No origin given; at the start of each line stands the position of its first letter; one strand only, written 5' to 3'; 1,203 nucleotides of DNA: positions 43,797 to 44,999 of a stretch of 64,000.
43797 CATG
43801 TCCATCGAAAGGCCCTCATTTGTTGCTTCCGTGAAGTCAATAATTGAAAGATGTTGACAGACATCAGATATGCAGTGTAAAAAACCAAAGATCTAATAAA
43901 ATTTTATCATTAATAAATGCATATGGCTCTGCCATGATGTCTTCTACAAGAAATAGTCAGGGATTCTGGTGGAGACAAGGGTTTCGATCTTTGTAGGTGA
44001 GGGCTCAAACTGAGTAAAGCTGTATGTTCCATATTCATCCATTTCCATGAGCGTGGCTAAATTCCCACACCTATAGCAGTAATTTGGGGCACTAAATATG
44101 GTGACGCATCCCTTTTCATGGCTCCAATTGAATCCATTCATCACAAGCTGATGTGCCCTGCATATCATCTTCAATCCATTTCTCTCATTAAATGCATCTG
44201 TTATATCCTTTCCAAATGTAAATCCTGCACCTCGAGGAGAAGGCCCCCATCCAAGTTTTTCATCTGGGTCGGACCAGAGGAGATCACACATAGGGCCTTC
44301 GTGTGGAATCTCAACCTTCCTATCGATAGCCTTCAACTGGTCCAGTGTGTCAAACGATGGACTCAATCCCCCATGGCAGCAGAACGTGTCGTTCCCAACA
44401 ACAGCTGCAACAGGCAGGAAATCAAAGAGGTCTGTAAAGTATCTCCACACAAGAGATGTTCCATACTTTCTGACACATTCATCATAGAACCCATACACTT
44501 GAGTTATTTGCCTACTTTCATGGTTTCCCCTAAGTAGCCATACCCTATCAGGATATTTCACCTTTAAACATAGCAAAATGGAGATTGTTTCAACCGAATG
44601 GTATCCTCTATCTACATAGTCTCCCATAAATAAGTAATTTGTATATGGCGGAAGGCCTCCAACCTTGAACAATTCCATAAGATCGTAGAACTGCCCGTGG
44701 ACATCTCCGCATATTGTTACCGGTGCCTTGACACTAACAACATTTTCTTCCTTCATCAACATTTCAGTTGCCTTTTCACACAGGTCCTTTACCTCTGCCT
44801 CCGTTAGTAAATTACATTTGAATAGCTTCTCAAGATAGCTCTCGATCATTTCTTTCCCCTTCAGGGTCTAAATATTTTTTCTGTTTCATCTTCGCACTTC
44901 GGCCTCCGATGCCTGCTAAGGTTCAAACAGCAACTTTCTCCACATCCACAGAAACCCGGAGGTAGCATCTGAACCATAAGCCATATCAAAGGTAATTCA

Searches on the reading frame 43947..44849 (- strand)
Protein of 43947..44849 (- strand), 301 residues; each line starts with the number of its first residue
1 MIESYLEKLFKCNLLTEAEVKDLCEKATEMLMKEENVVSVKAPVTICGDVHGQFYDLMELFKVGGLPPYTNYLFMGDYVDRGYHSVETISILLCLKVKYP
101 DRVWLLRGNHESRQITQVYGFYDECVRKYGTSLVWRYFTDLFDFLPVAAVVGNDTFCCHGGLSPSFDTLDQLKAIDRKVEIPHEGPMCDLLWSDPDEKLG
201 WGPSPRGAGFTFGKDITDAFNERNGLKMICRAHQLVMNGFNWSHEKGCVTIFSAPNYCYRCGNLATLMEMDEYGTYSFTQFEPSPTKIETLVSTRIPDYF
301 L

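Call 47: search_protein_families(library=pfam, proteins=[window:43947-44849:-], max_evalue=0.001)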
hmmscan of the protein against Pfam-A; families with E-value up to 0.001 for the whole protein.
window:43947-44849:- (301 aa): 1 family
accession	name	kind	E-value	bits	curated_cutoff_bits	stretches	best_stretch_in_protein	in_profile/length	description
PF00149.33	Metallophos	-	1.1e-46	160.1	21.5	1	43-236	2-190/191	Calcineurin-like phosphoesterase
